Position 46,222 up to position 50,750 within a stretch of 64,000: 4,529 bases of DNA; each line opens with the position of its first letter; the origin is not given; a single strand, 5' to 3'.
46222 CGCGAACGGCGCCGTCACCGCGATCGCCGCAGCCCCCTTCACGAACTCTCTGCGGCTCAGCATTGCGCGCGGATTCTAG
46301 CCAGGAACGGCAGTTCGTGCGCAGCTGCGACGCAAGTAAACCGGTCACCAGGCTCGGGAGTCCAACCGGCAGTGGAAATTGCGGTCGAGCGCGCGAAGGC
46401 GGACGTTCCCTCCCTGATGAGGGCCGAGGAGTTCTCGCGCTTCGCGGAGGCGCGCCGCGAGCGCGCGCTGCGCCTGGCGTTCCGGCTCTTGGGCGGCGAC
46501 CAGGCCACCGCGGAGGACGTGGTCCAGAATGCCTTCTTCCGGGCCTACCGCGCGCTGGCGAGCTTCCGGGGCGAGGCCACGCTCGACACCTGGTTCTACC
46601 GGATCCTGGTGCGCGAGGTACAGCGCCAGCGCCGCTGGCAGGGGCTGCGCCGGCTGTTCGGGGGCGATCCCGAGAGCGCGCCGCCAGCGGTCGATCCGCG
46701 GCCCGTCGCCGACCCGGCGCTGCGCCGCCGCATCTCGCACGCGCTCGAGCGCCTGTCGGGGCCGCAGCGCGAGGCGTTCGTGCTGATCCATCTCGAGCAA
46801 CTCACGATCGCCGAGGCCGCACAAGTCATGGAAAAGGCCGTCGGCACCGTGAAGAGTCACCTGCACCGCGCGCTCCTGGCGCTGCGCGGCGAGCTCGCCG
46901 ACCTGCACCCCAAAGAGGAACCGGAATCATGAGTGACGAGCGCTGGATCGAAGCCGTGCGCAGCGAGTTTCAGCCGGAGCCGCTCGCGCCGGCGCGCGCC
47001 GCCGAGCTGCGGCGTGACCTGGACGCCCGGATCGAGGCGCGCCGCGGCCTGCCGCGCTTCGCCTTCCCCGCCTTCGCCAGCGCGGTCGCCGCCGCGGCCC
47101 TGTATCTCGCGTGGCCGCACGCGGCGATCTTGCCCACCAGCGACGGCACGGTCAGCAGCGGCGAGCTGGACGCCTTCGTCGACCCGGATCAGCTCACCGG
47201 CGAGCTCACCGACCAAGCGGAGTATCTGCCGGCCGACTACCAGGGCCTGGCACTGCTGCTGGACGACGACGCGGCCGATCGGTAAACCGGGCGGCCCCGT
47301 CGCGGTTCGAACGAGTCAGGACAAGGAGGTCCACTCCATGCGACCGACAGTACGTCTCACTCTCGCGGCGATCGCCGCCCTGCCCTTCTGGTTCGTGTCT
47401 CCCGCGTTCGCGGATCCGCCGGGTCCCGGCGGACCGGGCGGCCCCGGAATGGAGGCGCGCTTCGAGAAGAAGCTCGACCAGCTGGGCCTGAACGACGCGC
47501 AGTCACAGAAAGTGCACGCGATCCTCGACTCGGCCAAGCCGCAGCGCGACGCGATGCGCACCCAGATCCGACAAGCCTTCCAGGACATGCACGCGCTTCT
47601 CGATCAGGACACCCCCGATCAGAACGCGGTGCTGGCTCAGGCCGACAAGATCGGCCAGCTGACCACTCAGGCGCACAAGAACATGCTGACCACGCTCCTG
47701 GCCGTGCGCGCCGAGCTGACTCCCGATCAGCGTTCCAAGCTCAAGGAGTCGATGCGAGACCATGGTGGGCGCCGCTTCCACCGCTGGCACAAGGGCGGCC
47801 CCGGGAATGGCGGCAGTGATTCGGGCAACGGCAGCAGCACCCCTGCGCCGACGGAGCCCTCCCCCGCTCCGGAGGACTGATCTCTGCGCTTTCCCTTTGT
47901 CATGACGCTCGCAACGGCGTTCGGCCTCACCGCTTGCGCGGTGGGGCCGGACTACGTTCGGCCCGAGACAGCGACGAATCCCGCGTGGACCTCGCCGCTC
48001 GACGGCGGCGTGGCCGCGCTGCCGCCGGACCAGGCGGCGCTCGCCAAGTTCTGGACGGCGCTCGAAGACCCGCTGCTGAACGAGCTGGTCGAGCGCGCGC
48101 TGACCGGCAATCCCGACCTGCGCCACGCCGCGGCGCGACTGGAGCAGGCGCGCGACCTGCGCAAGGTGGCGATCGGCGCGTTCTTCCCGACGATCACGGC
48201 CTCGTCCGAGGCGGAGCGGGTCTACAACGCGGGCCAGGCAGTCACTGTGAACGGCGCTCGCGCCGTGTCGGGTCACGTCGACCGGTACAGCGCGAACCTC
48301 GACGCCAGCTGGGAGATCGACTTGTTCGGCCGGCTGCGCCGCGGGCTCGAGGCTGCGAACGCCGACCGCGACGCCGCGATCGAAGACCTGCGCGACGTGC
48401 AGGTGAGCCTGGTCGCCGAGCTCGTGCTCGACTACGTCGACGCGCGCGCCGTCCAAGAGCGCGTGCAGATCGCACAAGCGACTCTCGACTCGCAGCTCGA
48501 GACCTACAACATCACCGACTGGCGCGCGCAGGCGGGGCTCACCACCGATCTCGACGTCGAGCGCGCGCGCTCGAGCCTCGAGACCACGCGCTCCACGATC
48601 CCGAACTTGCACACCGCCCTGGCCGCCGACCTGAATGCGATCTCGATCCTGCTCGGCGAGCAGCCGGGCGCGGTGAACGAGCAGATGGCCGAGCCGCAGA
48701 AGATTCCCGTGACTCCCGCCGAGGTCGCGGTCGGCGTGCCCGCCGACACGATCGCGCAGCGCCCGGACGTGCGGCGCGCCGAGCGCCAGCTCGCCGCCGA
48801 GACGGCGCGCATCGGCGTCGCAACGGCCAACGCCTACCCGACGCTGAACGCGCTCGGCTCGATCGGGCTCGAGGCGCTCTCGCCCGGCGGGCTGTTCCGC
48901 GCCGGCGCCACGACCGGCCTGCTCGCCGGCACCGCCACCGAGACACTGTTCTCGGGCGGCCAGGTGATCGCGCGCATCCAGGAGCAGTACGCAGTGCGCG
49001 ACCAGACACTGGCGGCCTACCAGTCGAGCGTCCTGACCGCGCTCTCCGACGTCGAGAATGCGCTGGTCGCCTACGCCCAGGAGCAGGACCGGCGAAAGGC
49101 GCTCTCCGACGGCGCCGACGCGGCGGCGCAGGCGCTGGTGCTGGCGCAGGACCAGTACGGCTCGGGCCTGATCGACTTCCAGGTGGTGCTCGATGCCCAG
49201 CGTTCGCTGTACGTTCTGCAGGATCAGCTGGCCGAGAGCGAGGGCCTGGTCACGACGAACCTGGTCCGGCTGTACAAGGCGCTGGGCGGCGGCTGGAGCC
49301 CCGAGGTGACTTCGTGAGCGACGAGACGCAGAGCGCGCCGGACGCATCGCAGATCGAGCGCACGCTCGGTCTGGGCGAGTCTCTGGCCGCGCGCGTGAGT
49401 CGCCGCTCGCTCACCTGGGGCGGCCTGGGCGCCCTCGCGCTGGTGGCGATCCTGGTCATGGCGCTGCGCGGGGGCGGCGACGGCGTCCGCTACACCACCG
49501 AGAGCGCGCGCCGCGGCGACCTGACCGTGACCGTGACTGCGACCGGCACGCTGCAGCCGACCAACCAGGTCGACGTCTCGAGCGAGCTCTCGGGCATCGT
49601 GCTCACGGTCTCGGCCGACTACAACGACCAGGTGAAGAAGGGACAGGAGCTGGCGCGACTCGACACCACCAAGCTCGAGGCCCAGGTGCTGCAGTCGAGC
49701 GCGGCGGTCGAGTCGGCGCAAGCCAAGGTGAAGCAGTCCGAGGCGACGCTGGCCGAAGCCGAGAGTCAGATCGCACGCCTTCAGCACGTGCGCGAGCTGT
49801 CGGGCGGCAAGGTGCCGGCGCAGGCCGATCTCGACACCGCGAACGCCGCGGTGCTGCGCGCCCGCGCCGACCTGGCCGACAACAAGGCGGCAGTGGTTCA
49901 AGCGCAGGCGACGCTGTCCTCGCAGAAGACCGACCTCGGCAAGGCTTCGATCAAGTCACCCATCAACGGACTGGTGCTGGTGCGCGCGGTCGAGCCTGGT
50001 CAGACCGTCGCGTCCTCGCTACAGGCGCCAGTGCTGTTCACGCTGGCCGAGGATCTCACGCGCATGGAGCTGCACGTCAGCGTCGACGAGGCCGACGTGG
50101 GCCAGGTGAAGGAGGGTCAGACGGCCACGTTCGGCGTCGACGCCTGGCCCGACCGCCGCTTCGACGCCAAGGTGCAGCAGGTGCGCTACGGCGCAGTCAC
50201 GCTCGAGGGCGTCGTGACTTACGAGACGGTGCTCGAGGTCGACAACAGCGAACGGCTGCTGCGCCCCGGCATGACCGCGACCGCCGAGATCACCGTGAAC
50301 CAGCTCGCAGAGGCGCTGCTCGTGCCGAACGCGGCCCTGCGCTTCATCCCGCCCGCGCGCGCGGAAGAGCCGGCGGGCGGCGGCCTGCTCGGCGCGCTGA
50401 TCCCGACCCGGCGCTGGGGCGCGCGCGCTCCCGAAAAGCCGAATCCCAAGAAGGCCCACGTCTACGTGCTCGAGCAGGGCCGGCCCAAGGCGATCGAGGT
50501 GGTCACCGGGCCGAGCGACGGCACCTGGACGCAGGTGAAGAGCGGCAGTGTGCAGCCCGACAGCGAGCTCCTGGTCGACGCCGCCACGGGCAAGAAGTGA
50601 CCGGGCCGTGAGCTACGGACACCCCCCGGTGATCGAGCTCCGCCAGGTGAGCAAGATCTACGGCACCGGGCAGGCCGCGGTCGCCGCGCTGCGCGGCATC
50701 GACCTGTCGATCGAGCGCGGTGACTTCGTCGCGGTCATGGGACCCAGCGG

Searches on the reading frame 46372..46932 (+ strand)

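Call 64: search_protein_families(library=pfam, proteins=[window:46372-46932:+], max_evalue=0.0001)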
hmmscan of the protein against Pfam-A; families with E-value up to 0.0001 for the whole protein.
window:46372-46932:+ (186 aa): 4 families
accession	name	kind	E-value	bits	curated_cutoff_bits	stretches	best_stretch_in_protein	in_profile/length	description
PF08281.18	Sigma70_r4_2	-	9.7e-16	57.6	25.7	1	119-171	2-54/54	Sigma-70, region 4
PF04542.20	Sigma70_r2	-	8e-12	45.2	24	1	27-88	4-66/71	Sigma-70 region 2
PF04545.22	Sigma70_r4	-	3.5e-09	36.5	24.1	1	124-172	1-49/50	Sigma-70, region 4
PF22233.2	PhyR_sigma-like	-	9.8e-05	22.5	27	0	125-167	1-43/50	Response regulator PhyR, sigma-like domain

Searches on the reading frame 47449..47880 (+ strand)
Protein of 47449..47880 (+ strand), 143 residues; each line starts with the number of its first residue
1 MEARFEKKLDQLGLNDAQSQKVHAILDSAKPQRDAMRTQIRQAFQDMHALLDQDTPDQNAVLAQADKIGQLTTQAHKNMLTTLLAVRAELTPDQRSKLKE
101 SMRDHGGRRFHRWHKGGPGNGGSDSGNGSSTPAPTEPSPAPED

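Call 64: search_protein_families(library=pfam, proteins=[window:47449-47880:+], max_evalue=0.0001)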
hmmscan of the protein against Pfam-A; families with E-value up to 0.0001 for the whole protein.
window:47449-47880:+ (143 aa): 2 families
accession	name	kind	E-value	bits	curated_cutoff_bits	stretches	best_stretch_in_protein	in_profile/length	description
PF13801.11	Metal_resist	-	3.1e-14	53.7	29.2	1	10-96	38-124/125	Heavy-metal resistance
PF07813.17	LTXXQ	-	1.2e-08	36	24.3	1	1-101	2-99/100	LTXXQ motif family protein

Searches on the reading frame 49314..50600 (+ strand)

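Call 64: search_protein_families(library=pfam, proteins=[window:49314-50600:+], max_evalue=0.0001)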
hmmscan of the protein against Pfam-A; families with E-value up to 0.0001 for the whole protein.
window:49314-50600:+ (428 aa): 2 families
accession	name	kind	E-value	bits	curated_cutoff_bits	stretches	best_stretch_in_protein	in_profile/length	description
PF16576.10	HlyD_D23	-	3.1e-17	63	30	1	71-322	3-214/214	Barrel-sandwich domain of CusB or HlyD membrane-fusion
PF13437.12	HlyD_3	-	2.8e-11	44.6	22.2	1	213-319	2-106/106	HlyD family secretion protein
